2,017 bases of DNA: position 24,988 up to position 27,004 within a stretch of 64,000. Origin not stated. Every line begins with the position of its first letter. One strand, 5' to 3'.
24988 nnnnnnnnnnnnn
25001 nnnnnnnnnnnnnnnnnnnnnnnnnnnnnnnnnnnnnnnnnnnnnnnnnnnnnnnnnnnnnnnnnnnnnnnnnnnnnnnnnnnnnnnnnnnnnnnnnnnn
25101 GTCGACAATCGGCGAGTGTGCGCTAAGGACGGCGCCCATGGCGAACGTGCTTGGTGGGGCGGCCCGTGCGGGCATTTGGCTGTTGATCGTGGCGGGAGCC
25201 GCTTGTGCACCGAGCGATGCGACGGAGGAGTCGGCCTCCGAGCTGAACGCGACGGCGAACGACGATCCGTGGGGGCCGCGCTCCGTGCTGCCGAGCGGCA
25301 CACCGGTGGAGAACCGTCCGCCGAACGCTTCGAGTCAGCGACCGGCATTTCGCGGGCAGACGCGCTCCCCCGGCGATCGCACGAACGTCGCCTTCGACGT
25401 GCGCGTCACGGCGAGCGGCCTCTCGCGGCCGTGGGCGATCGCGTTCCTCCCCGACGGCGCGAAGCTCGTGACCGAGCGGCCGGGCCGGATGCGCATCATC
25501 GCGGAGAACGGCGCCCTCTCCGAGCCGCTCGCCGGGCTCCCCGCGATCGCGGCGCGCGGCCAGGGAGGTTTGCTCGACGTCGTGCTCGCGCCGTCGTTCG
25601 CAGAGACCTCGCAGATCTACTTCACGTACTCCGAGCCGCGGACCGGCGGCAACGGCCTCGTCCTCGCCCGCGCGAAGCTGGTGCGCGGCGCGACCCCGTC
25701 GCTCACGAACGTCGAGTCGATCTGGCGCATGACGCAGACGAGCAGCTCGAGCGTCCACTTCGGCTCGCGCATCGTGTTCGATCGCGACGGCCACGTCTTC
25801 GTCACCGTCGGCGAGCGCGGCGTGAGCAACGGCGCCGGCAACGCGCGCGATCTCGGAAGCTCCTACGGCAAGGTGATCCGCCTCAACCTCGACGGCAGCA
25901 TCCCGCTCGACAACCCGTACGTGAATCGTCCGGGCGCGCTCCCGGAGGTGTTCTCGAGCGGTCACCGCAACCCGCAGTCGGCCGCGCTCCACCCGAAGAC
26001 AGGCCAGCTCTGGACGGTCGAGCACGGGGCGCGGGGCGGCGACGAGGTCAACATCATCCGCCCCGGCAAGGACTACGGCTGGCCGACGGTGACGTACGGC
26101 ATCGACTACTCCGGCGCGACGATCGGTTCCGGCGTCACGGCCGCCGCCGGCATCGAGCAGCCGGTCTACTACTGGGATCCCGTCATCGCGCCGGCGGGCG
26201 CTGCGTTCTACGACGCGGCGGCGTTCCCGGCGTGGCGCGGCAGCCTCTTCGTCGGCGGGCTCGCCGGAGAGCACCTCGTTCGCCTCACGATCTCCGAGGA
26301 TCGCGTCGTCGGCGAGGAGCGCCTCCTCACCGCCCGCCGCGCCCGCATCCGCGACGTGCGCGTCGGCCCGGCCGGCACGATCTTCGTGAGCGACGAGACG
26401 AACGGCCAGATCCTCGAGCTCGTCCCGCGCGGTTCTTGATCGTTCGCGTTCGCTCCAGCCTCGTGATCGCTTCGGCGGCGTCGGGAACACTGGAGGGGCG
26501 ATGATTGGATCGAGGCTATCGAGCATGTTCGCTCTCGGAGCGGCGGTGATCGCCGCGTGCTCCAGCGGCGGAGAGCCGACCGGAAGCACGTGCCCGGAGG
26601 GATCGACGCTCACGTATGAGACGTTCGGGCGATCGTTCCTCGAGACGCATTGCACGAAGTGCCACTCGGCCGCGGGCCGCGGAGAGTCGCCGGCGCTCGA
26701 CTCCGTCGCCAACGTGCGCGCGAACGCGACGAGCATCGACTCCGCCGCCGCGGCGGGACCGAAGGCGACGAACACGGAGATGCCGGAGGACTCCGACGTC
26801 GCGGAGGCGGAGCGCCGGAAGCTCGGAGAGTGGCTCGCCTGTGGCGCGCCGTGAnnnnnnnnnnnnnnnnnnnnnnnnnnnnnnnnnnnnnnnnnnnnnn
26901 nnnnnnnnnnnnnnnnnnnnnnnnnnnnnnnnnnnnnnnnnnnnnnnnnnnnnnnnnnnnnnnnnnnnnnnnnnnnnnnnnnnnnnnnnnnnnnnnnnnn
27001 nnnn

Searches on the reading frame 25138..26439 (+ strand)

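Call 70: search_protein_families(library=pfam, proteins=[window:25138-26439:+], max_evalue=0.01)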
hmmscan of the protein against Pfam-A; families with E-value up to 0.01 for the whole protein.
window:25138-26439:+ (433 aa): 2 families
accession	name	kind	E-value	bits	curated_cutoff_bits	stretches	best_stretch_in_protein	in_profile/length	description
PF07995.17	GSDH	-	3.1e-127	424.9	25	1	95-426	1-331/332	Glucose / Sorbosone dehydrogenase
PF01436.27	NHL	-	0.00088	19.6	20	0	404-425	4-25/28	NHL repeat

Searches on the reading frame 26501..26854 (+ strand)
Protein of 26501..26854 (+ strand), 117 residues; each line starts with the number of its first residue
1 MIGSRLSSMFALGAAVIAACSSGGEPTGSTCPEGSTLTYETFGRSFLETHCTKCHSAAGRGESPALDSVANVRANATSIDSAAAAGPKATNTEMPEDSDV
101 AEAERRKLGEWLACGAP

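Call 27: search_protein_families(library=ncbifam, proteins=[window:26501-26854:+], max_evalue=0.01)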
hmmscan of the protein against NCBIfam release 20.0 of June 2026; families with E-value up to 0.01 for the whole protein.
window:26501-26854:+ (117 aa): 2 families
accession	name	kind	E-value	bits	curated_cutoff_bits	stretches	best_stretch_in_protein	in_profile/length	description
NF045774.1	cytochro_C551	exception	1.3e-06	28.4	118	1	9-113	8-107/110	cytochrome c551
TIGR03806.1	chp_HNE_0200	subfamily_domain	0.00062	19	313.3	1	35-91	205-258/314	SO2930 family diheme c-type cytochrome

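Call 70: search_protein_families(library=pfam, proteins=[window:26501-26854:+], max_evalue=0.01)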
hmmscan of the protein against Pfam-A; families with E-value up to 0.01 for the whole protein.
window:26501-26854:+ (117 aa): 2 families
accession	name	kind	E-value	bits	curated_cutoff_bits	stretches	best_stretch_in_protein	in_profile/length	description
PF00034.26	Cytochrom_C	-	0.00018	23.2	21.3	1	45-104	6-61/90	Cytochrome c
PF13442.11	Cytochrome_CBB3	-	0.00052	20.7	27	1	43-112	6-68/68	Cytochrome C oxidase, cbb3-type, subunit III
